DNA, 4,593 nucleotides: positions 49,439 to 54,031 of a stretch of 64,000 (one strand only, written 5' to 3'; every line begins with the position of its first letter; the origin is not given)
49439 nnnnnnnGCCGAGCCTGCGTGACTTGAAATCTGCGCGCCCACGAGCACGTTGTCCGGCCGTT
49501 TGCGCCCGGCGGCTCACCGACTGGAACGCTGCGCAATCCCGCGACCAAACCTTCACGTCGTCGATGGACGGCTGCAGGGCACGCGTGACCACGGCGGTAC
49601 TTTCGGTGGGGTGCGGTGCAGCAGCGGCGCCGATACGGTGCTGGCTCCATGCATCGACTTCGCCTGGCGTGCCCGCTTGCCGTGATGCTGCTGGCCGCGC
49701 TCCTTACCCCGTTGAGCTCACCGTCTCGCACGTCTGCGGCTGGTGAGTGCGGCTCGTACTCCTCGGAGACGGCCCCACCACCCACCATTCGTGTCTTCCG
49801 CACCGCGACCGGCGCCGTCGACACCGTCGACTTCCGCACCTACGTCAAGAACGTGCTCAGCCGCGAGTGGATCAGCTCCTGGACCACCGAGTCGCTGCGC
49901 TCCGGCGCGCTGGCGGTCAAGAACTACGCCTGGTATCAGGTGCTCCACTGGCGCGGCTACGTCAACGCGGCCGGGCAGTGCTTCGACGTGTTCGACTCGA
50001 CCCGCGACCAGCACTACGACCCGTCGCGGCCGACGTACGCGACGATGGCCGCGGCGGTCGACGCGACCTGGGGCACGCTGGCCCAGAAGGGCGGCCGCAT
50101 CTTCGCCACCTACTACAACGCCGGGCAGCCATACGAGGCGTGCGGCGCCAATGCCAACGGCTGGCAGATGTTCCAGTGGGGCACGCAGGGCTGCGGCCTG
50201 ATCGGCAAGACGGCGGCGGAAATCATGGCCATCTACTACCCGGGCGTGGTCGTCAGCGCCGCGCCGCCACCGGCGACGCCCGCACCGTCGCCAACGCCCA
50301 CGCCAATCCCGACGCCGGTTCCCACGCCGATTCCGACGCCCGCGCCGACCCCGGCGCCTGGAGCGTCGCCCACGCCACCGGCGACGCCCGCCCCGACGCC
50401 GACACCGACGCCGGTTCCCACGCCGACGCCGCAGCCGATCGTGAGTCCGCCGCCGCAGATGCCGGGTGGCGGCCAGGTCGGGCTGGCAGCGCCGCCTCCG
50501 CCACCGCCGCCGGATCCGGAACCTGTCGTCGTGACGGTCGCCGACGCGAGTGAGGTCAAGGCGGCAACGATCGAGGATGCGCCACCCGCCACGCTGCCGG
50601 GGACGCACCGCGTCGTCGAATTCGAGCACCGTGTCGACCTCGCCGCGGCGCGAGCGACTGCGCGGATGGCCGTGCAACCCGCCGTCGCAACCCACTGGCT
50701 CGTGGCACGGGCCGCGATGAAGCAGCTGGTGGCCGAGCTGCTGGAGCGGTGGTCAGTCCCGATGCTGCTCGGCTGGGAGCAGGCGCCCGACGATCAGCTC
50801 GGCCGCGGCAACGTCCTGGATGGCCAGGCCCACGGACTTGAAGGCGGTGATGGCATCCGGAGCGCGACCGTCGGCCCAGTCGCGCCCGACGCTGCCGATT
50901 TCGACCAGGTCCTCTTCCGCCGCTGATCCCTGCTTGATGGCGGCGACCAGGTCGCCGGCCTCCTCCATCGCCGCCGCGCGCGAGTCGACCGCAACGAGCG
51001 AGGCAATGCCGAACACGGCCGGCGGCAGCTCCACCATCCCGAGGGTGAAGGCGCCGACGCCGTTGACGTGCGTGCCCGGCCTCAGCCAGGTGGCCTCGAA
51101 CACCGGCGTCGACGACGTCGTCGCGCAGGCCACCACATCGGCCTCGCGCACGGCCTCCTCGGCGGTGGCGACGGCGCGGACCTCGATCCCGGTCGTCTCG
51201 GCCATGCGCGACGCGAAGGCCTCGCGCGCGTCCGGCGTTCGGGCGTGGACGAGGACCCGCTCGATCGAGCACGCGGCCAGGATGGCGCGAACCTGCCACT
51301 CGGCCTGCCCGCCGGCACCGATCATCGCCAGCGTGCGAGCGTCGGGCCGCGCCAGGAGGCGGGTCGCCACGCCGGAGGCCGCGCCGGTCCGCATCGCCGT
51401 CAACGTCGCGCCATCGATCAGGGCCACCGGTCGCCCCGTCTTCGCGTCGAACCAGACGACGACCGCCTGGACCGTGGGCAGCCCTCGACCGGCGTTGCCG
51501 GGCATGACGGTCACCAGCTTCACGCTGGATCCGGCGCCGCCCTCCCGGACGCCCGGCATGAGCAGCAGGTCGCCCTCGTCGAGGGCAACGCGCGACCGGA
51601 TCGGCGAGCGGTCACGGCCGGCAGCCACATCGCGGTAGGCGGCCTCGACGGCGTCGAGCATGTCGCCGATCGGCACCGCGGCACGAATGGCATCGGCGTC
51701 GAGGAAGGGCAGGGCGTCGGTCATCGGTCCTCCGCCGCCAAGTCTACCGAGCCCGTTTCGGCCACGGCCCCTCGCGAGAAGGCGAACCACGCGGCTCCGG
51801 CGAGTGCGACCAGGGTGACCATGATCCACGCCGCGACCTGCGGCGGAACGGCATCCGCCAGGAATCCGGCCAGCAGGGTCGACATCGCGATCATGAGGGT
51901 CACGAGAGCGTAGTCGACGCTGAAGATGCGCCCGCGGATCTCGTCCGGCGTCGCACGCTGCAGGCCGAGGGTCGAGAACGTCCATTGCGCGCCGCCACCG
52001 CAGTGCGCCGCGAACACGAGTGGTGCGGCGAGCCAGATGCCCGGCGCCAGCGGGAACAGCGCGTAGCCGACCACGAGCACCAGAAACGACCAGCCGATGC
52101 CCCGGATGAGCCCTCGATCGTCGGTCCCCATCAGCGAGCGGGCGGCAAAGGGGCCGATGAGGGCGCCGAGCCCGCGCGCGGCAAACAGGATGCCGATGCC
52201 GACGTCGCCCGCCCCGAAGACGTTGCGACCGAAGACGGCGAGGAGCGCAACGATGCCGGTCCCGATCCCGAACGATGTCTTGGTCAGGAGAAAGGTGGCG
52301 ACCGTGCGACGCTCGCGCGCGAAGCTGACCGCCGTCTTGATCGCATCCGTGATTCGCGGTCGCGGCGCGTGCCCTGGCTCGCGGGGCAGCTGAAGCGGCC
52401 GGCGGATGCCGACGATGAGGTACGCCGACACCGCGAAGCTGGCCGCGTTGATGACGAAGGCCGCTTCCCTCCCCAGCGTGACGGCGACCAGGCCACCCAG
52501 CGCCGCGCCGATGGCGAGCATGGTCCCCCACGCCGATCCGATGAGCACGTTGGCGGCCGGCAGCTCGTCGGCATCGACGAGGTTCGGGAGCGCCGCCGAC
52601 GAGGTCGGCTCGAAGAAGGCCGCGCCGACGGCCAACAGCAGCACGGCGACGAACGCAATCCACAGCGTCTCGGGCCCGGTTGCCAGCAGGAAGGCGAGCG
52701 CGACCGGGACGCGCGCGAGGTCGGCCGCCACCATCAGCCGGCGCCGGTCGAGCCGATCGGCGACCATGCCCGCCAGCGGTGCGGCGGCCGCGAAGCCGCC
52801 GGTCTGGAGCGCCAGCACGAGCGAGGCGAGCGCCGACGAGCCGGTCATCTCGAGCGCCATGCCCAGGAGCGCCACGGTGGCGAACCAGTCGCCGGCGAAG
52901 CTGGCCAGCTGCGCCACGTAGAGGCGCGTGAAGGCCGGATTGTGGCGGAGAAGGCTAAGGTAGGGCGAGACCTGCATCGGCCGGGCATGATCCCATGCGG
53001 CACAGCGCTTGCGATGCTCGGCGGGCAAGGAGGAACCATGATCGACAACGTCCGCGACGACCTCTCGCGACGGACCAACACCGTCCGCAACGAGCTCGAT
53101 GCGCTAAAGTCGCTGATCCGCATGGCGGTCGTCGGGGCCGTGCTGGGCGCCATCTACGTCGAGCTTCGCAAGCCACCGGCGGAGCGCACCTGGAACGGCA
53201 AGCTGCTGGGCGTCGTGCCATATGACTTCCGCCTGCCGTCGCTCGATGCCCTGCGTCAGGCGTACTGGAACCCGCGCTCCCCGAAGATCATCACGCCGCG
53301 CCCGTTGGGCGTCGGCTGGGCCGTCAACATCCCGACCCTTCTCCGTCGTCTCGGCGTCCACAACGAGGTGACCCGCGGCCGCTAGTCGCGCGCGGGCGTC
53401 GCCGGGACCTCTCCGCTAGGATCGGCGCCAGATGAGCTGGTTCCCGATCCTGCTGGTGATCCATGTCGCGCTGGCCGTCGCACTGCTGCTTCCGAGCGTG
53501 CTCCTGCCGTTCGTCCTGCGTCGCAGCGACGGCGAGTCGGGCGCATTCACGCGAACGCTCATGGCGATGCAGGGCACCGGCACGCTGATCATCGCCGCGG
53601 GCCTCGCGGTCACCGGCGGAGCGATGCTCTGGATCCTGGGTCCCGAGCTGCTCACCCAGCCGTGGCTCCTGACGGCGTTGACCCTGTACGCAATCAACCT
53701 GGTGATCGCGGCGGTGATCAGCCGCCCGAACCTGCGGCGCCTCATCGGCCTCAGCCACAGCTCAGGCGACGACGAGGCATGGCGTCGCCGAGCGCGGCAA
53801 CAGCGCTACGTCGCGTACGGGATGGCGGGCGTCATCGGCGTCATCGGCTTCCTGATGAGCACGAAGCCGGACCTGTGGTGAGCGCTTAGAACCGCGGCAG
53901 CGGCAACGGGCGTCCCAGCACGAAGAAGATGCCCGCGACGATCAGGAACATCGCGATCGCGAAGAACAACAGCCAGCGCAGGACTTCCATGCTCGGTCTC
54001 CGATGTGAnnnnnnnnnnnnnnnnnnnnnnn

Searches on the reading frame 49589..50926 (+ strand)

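Call 48: search_protein_families(library=ncbifam, proteins=[window:49589-50926:+], max_evalue=0.00001)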
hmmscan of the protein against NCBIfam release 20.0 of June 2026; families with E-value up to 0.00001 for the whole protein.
window:49589-50926:+ (445 aa): 2 families
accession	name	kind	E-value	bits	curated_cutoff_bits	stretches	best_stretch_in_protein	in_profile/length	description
TIGR02669.1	SpoIID_LytB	domain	9.9e-13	48.6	83.3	1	76-178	2-98/270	SpoIID/LytB domain-containing protein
TIGR02870.1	spore_II_D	equivalog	6.3e-08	32.1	234.75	0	62-143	58-136/338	stage II sporulation protein D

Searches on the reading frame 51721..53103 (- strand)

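Call 48: search_protein_families(library=ncbifam, proteins=[window:51721-53103:-], max_evalue=0.00001)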
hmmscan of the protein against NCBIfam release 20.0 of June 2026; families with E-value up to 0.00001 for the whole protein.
window:51721-53103:- (460 aa): 11 families
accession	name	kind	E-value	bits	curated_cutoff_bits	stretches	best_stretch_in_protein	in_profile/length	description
TIGR00900.1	2A0121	subfamily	2.7e-47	161.9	319.6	1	58-419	1-363/364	H+ Antiporter protein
NF007792.0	PRK10489.1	equivalog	4.3e-26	91.9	324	1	49-437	10-393/419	enterobactin transporter EntS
NF012178.0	tet_MFS_V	exception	3.4e-17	62.7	640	1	65-427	18-382/409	tetracycline efflux MFS transporter Tet(V)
NF006386.0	PRK08633.1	equivalog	6.3e-15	54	1221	1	85-439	41-405/1147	acyl-[ACP]--phospholipid O-acyltransferase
NF005291.0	PRK06814.1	equivalog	6.9e-14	50.7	1349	1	56-326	11-286/1140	acyl-[ACP]--phospholipid O-acyltransferase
NF000245.1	macrolide_MefA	exception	5.5e-13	48.7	675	1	61-436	14-388/405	macrolide efflux MFS transporter Mef(A)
TIGR00880.1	2_A_01_02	superfamily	6.9e-09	35.9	131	1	103-230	10-134/141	multidrug resistance protein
NF008397.0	PRK11195.1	equivalog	3.4e-08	33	297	1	57-363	4-314/414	lysophospholipid transporter LplT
NF000051.1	macrolide_MefB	exception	8.2e-08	31.6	800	1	63-209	16-165/409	macrolide efflux MFS transporter Mef(B)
NF000246.1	macrolide_MefC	exception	1.3e-07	31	870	1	64-440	20-393/407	macrolide efflux MFS transporter Mef(C)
NF052575.1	MFS_efflux_Tap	equivalog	5.7e-06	25.6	625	1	55-424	4-376/401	multidrug efflux MFS transporter Tap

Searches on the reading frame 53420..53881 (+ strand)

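Call 48: search_protein_families(library=ncbifam, proteins=[window:53420-53881:+], max_evalue=0.00001)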
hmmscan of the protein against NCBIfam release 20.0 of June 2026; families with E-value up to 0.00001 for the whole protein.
window:53420-53881:+ (153 aa): 0 families

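Call 63: search_protein_families(library=pfam, proteins=[window:53420-53881:+], max_evalue=0.0001)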
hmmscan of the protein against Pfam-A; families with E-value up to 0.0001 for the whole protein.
window:53420-53881:+ (153 aa): 1 family
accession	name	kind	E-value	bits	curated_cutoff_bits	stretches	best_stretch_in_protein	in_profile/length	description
PF10027.14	DUF2269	-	1.1e-06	29.2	28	1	10-150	2-150/150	Predicted integral membrane protein (DUF2269)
